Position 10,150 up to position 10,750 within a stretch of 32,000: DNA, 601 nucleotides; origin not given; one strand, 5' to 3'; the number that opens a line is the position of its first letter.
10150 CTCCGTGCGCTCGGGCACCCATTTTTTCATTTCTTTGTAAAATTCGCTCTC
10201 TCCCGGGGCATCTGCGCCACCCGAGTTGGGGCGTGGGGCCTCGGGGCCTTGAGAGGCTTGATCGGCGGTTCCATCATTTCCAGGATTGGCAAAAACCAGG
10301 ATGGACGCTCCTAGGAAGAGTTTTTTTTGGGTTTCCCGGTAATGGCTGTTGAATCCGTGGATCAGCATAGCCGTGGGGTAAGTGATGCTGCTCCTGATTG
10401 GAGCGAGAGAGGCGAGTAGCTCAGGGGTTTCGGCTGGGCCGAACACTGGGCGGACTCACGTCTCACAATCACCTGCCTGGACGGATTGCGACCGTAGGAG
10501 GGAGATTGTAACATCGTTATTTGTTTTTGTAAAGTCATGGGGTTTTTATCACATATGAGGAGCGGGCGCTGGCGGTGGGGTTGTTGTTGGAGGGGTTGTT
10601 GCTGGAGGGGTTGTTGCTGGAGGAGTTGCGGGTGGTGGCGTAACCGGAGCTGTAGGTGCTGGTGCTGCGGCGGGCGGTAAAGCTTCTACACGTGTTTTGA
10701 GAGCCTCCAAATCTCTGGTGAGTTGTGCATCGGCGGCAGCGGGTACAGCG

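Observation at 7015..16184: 9.1 kb cluster of five translationally coupled orphan envelope proteins with its own promoters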

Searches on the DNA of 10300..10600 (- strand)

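Call 105: search_rna_families(source=window, start=10300, end=10600, threshold=evalue, max_evalue=10)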
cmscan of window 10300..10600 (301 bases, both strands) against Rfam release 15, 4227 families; matches with E-value up to 10: 1.
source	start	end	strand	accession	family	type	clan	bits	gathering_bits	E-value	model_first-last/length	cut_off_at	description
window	10314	10337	-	RF01792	eiav_FSE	Cis-reg; frameshift_element;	-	10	40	8.2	1-35/35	no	ribosomal frameshift site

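Call 112: build_rna_model(alignment_id=A11, structure=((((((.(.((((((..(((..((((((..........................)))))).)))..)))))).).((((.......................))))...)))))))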
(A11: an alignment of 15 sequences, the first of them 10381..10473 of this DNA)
Model R1 built from alignment A11 (15 sequences, 115 columns); structure: as given.
model positions 80; base pairs 26; branch points 1; effective number of sequences 1.67; information 0.708 bits per position. Calibrated on 0.2 Mb of random sequence (short: E-values are rough).
structure used (alignment columns):
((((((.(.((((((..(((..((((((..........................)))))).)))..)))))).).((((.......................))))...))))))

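Call 113: search_with_rna_model(model_id=R1, sources=[window, L003, L004, L005, L006, L007, L008, L009, L010, L011, L012, L013, L014, L015, L016, L017, L018, L019, L020, L021, L022, L023, L024, L025, L026, L027, L028, L029, L030, L031, L032, L033, L034], max_evalue=1)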
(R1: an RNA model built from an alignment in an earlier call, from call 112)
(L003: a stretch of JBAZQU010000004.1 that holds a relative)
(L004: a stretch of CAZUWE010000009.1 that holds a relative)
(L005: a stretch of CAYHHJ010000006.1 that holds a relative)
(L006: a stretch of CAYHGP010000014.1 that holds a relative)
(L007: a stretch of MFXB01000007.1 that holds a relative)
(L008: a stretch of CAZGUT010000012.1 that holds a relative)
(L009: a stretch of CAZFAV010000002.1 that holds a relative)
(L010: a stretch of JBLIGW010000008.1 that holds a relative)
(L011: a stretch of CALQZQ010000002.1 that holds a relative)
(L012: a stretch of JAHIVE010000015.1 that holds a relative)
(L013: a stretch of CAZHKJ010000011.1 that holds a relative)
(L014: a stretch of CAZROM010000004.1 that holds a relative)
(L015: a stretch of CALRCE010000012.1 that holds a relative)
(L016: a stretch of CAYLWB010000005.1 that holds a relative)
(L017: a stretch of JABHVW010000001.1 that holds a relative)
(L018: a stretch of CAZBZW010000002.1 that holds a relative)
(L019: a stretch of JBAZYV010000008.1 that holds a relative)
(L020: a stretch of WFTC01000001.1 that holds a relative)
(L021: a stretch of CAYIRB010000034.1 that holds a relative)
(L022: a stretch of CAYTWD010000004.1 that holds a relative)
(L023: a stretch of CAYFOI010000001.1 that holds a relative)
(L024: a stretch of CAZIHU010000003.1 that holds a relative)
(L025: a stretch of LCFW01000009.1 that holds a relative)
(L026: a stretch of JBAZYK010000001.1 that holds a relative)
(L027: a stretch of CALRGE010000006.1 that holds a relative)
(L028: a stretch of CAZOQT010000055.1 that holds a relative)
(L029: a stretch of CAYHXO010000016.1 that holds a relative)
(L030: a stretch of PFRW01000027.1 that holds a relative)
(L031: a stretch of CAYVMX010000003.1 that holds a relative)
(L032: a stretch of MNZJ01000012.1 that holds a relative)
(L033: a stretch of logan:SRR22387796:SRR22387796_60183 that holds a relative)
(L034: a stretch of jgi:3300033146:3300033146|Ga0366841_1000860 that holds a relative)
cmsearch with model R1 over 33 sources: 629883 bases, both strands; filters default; matches with E-value up to 1: 25.
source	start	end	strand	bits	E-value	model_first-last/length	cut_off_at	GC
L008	6676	6755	+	90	1.3e-22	1-80/80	no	0.59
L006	12046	12120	+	88.1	4.9e-22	1-80/80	no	0.55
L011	3613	3688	+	88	5e-22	1-80/80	no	0.54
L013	4282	4370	+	86.9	1.1e-21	1-80/80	no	0.61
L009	9202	9282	+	86.2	1.7e-21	1-80/80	no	0.65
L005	7710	7788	+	85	3.8e-21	1-80/80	no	0.59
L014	12146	12222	+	84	7.6e-21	1-80/80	no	0.65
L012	11992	12074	+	83.8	8.6e-21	1-80/80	no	0.47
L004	12334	12411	+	83.4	1.1e-20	1-80/80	no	0.64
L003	12291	12386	+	80.5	7.7e-20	1-80/80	no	0.56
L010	12046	12124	+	78.6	2.8e-19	1-80/80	no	0.48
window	10381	10473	-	77.3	6.5e-19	1-80/80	no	0.6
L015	3823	3917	+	76.9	8.7e-19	1-80/80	no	0.57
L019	12244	12332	+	76.2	1.4e-18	1-80/80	no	0.57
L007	7320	7412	+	75.5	2.2e-18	1-80/80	no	0.55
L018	12235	12312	+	70.2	8e-17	1-80/80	no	0.54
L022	12232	12324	+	43.8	3.8e-09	1-80/80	no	0.42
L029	12397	12485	+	42.6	8.4e-09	1-80/80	no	0.42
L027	12335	12423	+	42.6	8.4e-09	1-80/80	no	0.42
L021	7575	7660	+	34.9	1.4e-06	1-80/80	no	0.55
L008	6671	6739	-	20.1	0.03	1-80/80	no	0.58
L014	12153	12201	-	19.3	0.052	8-56/80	no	0.67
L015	3802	3903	-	18.1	0.11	1-80/80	no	0.55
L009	9195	9266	-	17.1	0.23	1-80/80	no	0.67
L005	7708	7771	-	16.9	0.26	1-80/80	no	0.58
